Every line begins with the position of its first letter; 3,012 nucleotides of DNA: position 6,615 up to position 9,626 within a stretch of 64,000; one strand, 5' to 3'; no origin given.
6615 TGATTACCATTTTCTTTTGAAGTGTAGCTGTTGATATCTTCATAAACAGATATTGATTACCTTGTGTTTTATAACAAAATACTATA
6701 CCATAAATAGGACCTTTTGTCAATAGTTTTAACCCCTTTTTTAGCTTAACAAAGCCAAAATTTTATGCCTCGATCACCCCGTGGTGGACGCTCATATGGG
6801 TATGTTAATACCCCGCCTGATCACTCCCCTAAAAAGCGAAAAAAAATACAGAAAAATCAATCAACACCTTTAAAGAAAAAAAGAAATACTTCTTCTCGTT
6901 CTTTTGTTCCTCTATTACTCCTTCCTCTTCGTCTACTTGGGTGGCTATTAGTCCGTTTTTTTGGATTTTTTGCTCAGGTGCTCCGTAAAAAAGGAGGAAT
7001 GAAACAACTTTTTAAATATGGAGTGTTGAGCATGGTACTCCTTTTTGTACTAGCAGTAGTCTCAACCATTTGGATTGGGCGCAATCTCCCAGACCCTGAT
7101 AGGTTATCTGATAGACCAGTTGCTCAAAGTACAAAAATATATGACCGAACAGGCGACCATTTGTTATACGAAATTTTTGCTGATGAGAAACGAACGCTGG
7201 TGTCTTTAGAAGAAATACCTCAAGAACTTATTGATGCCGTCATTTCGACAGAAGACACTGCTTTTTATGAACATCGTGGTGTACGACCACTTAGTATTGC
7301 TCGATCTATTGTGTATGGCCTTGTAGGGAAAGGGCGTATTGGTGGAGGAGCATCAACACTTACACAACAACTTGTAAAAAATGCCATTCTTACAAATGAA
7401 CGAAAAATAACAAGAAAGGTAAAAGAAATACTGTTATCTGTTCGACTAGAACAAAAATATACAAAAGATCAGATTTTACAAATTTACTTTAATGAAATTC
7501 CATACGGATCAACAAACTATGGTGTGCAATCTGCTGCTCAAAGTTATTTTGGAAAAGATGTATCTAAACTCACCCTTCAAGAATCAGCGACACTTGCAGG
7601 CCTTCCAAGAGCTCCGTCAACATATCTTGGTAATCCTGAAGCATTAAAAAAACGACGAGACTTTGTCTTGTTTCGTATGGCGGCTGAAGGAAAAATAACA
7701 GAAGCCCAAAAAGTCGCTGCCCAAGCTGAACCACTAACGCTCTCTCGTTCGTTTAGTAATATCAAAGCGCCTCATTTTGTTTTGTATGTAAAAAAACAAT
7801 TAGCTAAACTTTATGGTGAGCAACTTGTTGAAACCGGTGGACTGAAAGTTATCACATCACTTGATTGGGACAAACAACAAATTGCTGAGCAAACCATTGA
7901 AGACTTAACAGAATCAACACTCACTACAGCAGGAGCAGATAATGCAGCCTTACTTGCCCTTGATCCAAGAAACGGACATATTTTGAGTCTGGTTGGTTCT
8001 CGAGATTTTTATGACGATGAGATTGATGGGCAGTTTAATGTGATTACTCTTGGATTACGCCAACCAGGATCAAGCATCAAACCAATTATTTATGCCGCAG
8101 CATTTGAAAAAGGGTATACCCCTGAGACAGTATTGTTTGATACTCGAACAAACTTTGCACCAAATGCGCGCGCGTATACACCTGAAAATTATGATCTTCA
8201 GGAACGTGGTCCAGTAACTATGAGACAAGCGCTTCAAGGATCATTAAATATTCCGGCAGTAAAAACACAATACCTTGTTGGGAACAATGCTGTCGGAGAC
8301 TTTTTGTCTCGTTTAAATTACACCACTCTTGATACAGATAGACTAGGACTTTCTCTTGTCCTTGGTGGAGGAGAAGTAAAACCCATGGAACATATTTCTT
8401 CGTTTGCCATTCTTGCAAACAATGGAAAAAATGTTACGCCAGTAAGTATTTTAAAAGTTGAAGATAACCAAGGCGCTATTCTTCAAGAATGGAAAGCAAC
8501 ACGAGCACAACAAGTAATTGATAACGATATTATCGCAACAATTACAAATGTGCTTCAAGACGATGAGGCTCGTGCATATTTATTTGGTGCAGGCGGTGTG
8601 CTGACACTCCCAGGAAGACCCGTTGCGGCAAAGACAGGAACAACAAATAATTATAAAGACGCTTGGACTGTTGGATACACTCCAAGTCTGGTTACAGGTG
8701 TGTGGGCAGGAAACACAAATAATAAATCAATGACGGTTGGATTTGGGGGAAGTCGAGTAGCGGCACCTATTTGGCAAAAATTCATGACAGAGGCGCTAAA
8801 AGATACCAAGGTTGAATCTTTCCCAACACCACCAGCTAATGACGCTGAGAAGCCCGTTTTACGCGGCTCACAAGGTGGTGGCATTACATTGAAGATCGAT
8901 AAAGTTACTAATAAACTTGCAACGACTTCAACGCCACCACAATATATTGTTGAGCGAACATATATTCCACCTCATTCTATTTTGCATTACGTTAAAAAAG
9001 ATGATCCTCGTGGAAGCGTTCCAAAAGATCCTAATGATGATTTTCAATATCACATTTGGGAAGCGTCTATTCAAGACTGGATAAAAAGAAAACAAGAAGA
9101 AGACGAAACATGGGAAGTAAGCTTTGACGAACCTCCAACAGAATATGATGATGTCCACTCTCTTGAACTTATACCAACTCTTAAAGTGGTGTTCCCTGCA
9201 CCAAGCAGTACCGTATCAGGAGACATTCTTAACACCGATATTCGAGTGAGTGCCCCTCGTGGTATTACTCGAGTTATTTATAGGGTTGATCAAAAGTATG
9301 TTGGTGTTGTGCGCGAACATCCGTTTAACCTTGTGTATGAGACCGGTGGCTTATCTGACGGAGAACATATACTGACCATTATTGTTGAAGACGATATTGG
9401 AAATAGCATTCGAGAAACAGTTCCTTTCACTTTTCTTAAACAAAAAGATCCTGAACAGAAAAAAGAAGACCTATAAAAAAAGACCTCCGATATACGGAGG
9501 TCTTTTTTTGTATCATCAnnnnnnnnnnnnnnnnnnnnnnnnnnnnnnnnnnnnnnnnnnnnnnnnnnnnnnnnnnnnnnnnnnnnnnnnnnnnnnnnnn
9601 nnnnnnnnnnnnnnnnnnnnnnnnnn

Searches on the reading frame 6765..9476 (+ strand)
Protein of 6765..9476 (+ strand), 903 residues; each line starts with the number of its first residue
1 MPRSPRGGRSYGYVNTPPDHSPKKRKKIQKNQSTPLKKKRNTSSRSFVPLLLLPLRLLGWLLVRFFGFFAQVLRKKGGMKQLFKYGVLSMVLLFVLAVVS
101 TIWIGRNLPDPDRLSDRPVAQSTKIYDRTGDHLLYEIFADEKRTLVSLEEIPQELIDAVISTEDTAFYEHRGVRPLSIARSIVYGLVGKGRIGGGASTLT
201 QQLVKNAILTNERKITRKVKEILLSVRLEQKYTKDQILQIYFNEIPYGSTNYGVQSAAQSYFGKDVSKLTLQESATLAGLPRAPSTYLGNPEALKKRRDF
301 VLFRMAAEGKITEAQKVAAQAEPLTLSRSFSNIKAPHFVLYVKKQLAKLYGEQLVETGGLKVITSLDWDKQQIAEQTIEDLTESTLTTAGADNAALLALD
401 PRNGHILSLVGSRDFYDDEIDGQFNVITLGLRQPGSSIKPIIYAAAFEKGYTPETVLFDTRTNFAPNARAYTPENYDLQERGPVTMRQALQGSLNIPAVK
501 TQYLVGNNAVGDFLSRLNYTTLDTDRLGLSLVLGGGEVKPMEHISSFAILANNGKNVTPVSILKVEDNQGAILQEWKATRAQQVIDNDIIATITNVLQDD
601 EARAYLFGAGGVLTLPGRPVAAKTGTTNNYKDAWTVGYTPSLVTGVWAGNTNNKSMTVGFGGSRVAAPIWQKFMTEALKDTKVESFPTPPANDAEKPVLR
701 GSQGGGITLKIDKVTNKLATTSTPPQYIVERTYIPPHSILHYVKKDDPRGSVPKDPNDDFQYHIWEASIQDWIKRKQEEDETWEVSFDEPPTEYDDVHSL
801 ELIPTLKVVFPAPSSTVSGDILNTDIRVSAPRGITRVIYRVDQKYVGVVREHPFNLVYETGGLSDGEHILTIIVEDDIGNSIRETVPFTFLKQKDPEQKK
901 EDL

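Call 22: search_protein_families(library=pfam, proteins=[window:6765-9476:+], max_evalue=0.00001)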
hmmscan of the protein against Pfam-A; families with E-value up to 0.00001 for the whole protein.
window:6765-9476:+ (903 aa): 3 families
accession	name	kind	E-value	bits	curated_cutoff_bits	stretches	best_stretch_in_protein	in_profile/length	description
PF00912.28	Transgly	-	1.5e-59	200.8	27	1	135-305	6-177/178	Transglycosylase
PF00905.27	Transpeptidase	-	5.3e-28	98.5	22.1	1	396-674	3-298/299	Penicillin binding protein transpeptidase domain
PF17957.7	Big_7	-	3.7e-06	27.9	24.1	1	804-872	1-70/70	Bacterial Ig domain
